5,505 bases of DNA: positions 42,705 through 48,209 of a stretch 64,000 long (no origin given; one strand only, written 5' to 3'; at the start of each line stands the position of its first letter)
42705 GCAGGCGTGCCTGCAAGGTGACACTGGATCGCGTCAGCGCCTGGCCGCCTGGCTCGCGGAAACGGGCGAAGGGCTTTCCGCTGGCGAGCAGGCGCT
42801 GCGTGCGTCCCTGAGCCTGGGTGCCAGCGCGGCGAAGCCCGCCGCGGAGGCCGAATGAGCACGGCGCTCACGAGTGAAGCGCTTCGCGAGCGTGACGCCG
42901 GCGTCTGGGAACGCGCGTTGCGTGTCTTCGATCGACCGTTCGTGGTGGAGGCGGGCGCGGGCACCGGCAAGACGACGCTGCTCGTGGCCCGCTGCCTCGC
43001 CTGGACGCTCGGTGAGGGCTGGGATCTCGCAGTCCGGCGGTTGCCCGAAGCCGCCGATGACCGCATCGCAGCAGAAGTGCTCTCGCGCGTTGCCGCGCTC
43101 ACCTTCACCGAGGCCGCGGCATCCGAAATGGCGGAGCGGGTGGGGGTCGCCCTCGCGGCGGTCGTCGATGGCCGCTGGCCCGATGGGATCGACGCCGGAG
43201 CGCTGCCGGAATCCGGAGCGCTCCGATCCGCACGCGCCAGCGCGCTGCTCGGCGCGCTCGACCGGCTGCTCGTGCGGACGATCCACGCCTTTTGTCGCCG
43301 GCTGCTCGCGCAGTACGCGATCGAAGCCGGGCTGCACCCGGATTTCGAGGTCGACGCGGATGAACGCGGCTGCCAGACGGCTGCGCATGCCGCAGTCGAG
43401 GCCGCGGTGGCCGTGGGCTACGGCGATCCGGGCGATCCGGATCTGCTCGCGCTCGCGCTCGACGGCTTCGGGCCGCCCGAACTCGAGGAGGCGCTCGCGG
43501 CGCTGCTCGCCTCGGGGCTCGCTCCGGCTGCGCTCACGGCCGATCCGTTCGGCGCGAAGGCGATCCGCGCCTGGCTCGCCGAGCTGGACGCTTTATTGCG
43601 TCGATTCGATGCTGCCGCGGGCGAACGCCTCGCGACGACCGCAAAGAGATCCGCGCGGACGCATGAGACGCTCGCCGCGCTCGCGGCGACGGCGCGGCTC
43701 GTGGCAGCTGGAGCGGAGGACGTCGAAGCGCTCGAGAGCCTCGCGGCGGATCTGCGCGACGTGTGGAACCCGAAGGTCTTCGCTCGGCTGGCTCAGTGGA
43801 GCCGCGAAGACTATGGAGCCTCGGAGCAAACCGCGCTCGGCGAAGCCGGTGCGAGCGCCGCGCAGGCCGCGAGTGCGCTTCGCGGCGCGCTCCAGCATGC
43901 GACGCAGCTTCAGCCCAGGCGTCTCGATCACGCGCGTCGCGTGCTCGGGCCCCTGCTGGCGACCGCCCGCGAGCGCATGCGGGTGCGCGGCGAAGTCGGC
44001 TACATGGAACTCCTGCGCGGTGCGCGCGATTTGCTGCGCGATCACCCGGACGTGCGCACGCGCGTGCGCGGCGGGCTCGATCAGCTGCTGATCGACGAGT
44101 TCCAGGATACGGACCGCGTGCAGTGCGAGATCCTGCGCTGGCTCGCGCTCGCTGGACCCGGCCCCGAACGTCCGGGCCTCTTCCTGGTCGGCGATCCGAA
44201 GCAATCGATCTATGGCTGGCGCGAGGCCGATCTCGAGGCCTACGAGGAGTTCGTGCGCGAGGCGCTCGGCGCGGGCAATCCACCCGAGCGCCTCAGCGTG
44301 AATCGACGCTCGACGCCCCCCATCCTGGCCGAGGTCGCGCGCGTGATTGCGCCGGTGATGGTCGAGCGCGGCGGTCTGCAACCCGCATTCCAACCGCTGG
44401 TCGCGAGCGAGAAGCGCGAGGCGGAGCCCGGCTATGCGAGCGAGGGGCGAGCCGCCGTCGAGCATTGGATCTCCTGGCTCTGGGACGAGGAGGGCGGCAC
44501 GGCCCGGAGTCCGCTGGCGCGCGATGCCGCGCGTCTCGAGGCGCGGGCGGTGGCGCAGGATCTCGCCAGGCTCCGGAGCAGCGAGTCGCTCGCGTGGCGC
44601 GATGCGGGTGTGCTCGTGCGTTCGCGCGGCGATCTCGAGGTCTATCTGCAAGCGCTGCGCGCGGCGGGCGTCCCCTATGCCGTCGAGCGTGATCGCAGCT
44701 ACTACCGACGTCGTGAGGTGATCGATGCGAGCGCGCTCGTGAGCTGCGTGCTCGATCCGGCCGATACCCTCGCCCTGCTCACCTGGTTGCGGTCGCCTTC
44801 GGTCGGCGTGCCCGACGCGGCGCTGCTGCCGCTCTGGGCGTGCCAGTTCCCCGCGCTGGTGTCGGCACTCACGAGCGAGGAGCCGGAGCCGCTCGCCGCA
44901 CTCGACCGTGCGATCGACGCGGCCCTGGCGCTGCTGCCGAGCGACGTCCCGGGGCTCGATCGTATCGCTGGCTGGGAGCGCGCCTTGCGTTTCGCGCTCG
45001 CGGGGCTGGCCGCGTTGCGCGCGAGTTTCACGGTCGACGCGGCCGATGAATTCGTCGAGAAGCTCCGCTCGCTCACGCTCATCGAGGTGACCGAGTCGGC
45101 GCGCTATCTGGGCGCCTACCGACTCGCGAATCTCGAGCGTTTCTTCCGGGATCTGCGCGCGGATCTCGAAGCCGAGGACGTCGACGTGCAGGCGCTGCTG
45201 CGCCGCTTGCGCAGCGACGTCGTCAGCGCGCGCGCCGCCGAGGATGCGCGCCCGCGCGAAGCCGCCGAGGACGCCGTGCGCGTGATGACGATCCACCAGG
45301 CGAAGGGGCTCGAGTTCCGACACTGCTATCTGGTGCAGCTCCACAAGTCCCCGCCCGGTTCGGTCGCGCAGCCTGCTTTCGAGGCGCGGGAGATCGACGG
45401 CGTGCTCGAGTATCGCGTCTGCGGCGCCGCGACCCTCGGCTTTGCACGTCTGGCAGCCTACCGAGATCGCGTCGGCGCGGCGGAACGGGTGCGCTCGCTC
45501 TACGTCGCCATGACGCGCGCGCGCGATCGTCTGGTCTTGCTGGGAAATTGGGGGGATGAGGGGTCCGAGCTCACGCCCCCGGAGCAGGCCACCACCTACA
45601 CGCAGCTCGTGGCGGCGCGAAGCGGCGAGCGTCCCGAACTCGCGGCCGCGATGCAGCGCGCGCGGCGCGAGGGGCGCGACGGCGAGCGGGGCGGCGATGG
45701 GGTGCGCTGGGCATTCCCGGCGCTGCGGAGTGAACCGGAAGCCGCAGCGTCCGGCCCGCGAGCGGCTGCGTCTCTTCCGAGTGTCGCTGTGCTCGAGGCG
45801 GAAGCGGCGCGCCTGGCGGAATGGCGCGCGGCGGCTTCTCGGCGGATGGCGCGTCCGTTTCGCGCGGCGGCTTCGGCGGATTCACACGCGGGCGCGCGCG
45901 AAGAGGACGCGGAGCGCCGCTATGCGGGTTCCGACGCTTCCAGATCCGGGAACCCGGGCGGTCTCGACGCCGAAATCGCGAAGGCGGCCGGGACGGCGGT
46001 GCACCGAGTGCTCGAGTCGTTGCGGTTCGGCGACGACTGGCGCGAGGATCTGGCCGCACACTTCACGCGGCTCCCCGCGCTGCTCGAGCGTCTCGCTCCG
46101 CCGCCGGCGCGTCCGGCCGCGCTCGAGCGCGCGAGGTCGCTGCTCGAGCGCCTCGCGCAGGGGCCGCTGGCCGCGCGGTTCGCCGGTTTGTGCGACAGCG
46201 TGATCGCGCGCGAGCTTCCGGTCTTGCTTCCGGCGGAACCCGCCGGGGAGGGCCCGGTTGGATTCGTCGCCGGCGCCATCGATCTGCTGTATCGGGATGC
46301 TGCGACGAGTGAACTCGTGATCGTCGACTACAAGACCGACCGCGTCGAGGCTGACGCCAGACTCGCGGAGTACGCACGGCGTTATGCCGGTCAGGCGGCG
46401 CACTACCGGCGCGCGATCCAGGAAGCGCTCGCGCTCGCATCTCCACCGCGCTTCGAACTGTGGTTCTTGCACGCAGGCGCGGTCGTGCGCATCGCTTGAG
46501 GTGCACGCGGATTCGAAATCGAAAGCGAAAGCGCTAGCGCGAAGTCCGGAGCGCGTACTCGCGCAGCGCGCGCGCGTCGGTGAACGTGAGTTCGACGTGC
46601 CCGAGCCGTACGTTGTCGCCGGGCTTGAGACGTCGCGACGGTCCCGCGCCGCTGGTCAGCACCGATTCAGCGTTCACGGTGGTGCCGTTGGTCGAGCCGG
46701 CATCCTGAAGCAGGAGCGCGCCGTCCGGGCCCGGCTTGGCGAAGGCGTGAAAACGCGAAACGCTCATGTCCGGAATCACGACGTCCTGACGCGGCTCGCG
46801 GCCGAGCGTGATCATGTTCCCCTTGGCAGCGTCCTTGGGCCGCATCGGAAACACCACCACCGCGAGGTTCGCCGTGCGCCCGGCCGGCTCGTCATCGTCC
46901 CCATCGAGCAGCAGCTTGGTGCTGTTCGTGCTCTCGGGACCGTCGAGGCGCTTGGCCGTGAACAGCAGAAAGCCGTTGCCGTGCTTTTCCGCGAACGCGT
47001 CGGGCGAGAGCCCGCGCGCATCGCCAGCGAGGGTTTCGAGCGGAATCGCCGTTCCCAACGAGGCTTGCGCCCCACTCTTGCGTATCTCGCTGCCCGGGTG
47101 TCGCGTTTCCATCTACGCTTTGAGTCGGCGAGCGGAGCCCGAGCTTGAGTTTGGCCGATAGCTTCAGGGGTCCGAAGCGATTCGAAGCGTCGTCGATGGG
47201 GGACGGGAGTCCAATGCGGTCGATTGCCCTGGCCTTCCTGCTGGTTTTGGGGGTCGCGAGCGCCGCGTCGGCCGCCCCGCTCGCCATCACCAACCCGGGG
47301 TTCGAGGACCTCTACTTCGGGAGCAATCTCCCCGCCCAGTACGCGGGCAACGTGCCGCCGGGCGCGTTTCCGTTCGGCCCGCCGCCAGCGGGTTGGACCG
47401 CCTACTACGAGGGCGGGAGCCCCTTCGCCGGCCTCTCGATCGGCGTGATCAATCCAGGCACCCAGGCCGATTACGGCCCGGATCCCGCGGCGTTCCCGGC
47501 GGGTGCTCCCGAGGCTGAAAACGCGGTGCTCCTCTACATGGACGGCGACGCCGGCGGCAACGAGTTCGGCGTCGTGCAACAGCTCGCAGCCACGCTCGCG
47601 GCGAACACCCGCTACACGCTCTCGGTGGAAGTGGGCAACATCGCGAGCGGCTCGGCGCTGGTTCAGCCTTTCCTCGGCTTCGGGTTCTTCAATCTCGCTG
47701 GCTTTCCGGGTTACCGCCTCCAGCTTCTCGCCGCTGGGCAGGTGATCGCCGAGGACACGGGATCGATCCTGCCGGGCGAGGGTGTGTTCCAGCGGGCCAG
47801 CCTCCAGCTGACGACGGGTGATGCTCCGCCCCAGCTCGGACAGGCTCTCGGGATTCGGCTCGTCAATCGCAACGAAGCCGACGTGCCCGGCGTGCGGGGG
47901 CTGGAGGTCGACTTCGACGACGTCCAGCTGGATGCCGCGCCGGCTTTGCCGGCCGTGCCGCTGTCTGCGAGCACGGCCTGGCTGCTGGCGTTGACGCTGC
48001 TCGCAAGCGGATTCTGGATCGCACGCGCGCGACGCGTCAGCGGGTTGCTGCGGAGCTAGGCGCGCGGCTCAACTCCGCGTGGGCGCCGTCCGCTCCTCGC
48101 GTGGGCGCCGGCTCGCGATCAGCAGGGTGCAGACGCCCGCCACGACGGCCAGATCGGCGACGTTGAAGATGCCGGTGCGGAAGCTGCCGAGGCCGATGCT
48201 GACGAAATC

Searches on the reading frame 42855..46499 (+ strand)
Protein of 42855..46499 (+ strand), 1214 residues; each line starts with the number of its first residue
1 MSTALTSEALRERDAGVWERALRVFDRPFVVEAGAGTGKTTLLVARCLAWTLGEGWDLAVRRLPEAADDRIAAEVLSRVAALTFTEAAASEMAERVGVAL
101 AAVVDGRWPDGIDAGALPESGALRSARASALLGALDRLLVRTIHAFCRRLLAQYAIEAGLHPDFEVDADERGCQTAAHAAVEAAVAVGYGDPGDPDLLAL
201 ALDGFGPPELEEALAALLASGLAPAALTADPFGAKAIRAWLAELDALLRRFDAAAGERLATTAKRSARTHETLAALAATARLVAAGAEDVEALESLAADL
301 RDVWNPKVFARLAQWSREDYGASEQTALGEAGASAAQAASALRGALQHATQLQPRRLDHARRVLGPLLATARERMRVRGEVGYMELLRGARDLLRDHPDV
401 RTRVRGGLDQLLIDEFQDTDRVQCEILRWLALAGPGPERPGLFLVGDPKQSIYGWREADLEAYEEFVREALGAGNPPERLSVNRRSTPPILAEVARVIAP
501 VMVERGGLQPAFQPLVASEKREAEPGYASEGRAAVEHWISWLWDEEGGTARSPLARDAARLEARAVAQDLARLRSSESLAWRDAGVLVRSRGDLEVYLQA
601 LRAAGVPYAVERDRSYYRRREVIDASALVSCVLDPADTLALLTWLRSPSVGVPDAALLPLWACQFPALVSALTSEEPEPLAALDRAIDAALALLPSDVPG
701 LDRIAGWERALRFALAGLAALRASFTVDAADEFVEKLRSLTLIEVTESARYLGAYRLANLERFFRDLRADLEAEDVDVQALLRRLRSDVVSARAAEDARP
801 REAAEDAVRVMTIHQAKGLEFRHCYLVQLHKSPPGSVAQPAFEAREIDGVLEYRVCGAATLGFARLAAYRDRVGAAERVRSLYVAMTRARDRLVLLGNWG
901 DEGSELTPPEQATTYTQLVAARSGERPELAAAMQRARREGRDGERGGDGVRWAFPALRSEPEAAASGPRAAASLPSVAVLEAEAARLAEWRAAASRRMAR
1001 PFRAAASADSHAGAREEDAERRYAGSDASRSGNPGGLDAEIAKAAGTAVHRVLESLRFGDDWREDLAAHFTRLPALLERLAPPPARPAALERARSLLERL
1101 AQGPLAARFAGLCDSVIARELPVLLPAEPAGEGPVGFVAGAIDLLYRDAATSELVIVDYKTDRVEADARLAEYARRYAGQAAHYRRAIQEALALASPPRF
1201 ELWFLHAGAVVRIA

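Call 10: search_protein_families(library=pfam, proteins=[window:42855-46499:+], max_evalue=0.001)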
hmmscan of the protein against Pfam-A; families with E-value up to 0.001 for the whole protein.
window:42855-46499:+ (1214 aa): 5 families
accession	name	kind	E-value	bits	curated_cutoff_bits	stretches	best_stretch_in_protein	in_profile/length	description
PF00580.27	UvrD-helicase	-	1e-41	143.9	23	1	20-467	7-267/271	UvrD/REP helicase N-terminal domain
PF13361.12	UvrD_C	-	2.9e-20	73.4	25.6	1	560-895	51-345/350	UvrD-like helicase C-terminal domain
PF13245.12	AAA_19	-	4.2e-11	43.6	25.1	1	26-454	11-132/134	AAA domain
PF13538.12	UvrD_C_2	-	8.9e-08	32.3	27.4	0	808-828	2-22/52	UvrD-like helicase C-terminal domain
PF01443.25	Viral_helicase1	-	0.0007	19.9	21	0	804-832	173-201/228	Viral superfamily 1 RNA helicase core domain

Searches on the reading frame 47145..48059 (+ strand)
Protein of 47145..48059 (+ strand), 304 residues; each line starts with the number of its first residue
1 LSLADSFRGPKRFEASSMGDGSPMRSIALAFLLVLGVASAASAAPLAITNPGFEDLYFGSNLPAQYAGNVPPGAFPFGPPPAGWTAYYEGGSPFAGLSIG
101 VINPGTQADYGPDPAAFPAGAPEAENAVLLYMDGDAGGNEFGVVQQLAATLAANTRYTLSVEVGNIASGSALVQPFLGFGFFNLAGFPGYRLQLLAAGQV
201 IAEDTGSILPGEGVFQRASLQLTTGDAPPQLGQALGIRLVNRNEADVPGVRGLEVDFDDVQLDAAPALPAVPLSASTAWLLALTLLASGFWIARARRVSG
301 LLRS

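Call 10: search_protein_families(library=pfam, proteins=[window:47145-48059:+], max_evalue=0.001)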
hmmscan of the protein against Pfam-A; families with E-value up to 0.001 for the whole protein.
window:47145-48059:+ (304 aa): 1 family
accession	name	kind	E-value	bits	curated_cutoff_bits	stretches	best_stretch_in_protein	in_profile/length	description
PF22825.2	HpiC1-like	-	1.5e-45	155.8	27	1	45-263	2-174/174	HpiC1 cyclase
